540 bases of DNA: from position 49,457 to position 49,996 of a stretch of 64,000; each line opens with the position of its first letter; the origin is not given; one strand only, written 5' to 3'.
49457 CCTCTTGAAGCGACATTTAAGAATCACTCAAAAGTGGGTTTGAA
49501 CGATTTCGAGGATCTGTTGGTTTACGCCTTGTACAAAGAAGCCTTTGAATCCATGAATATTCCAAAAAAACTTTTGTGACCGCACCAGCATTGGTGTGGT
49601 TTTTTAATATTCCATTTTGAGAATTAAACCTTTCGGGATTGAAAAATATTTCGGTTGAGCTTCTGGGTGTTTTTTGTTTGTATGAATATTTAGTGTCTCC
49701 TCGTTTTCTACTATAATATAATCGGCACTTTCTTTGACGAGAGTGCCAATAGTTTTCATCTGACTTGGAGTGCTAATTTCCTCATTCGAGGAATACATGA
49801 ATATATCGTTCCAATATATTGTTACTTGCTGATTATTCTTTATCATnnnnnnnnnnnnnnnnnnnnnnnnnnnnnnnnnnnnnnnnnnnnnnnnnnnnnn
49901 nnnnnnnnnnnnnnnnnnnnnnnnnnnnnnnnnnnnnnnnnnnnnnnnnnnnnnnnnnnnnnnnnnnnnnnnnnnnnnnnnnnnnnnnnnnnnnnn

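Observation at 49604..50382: Convergent mini-operon: Ser-rich peptide plus two tandem paralogous ~85-aa proteins of unknown family, opposite a GNAT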

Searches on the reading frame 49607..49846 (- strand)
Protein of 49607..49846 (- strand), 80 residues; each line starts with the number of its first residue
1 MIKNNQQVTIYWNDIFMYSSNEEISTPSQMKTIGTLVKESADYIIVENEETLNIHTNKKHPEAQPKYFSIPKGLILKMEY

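Call 3: search_protein_families(library=pfam, proteins=[window:49607-49846:-], max_evalue=1)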
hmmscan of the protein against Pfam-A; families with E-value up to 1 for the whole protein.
seq(80 aa): 0 families

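Call 6: search_protein_families(library=phrogs, proteins=[window:49607-49846:-], max_evalue=1)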
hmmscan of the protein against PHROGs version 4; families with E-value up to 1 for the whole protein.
seq(80 aa): 1 family
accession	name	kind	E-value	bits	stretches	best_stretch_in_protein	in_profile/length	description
phrog_2601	-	unknown function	0.099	13.9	1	12-59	48-96/103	-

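Call 7: search_protein_families(library=ncbifam, proteins=[window:49607-49846:-], max_evalue=1)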
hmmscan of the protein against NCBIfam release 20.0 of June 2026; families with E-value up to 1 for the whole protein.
seq(80 aa): 0 families

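Call 13: find_homologous_proteins(query=window:49607-49846:-, max_evalue=0.01)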
Query seq(80 aa) (80 aa): 1 proteins with E <= 0.01 among 1 candidates.
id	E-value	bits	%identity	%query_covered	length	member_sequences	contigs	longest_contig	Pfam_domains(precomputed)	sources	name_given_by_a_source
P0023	1.8e-33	132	100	80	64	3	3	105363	-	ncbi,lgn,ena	-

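Call 14: find_encoding_contigs(protein=P0023, flank=6000, max_places=4)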
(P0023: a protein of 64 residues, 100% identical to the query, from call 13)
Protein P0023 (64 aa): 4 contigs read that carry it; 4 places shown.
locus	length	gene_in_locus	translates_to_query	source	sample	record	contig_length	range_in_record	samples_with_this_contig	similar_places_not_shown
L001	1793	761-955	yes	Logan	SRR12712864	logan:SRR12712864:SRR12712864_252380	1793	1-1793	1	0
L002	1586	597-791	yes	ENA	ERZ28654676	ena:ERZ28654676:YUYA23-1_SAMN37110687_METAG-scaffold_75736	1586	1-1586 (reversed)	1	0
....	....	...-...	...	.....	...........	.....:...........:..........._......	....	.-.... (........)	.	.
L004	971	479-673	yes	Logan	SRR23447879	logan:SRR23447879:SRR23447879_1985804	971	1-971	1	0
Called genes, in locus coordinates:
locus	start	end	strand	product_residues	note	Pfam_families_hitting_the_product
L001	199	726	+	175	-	-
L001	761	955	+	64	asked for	-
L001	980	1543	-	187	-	PF13302:Acetyltransf_3, PF13420:Acetyltransf_4, PF00583:Acetyltransf_1 (weak)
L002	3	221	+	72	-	?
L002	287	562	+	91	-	-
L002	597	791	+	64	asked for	-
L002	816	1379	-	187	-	PF13302:Acetyltransf_3, PF13420:Acetyltransf_4, PF00583:Acetyltransf_1 (weak)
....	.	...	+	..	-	?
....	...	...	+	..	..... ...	-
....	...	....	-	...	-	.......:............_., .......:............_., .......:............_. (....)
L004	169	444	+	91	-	-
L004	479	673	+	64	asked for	-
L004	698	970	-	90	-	?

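Call 46: search_solved_structures(query=A3, max_evalue=10)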
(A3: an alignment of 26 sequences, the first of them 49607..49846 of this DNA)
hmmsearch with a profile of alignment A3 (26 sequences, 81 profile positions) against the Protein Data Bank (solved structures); distinct sequences matched with E-value up to 10: 0.

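Call 49: search_protein_families(library=padloc, proteins=[window:49607-49846:-], max_evalue=0.1)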
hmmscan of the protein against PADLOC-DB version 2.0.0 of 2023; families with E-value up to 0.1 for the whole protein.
seq(80 aa): 0 families

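Call 80: list_cluster_members(proteins=[P0023, P0024, P0002, P0005])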
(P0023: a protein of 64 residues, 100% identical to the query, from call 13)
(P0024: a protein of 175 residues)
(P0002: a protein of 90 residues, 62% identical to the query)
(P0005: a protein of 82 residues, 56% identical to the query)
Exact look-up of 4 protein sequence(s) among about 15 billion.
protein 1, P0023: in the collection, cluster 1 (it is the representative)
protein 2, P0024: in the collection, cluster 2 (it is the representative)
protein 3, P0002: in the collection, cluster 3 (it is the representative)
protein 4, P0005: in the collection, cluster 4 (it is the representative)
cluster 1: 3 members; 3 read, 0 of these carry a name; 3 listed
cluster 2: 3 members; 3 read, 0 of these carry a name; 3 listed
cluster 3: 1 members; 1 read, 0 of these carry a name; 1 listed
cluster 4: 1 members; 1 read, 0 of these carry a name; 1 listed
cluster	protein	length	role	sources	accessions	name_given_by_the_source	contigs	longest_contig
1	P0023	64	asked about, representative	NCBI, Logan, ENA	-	-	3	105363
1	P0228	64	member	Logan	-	-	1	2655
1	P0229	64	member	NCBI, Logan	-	-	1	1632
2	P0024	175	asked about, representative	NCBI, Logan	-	-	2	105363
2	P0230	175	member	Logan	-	-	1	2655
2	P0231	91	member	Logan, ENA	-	-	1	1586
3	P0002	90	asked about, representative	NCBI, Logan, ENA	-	-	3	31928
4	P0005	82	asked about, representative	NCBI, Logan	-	-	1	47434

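Call 82: find_encoding_contigs(protein=P0230, flank=3000, max_places=4)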
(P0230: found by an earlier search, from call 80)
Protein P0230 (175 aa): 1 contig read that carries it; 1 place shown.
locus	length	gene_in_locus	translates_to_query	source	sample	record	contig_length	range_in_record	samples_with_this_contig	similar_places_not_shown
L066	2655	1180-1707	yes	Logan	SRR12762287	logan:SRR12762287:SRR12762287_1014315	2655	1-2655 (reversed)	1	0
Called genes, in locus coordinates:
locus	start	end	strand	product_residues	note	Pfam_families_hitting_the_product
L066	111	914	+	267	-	-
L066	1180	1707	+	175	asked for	-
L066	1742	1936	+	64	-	-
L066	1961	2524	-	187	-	PF13302:Acetyltransf_3, PF13420:Acetyltransf_4, PF00583:Acetyltransf_1 (weak)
